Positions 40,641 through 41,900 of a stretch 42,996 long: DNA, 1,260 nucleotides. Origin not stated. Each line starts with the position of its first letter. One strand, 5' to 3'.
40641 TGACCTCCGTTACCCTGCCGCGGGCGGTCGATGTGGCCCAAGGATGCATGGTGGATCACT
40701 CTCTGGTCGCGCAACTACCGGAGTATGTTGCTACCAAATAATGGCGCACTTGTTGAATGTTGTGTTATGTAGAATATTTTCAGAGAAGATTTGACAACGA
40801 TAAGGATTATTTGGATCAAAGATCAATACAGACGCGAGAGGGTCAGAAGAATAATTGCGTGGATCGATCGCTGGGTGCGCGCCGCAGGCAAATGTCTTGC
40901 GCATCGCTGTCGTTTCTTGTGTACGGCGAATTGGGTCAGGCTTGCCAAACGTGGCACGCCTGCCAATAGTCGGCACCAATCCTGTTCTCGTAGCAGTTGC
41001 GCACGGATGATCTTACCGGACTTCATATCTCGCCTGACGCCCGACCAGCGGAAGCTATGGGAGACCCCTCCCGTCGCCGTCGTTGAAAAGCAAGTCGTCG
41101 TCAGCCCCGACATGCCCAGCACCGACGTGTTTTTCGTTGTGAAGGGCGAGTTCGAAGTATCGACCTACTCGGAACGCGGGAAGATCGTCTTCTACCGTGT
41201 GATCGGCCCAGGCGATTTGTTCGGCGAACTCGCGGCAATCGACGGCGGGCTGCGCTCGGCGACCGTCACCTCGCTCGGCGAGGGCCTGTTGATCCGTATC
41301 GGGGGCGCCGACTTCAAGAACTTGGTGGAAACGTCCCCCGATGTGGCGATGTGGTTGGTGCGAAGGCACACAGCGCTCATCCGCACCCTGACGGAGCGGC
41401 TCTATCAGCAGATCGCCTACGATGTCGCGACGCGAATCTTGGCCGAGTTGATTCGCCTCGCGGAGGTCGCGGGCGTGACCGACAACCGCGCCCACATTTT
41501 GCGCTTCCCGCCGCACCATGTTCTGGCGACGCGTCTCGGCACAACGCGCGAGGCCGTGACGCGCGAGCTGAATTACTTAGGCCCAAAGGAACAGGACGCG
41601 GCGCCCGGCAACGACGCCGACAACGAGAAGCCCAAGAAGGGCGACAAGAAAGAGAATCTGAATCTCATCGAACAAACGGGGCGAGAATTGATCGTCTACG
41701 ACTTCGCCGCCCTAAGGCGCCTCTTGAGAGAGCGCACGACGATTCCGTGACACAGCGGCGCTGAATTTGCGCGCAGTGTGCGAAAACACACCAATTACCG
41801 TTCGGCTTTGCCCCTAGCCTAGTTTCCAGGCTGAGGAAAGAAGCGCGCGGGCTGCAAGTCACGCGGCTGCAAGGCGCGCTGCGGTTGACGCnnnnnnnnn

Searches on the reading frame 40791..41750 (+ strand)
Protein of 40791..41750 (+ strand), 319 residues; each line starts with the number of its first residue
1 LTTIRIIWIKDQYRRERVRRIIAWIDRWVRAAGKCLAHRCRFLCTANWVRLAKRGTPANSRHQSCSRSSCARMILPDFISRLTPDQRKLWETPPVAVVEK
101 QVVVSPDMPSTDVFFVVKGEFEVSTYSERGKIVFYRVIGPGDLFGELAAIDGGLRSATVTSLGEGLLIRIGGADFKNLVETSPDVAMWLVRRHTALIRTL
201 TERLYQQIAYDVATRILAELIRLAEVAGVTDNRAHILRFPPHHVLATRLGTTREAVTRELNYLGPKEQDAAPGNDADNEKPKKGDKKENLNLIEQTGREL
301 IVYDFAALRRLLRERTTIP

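Call 53: search_protein_families(library=pfam, proteins=[window:40791-41750:+], max_evalue=0.00001)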
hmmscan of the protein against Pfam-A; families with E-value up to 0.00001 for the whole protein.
window:40791-41750:+ (319 aa): 2 families
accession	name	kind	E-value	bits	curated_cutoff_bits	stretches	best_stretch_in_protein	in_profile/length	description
PF00027.35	cNMP_binding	-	4e-17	62.4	27.5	1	99-181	6-88/89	Cyclic nucleotide-binding domain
PF13545.12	HTH_Crp_2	-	9e-06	26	27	0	215-263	2-46/70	Crp-like helix-turn-helix domain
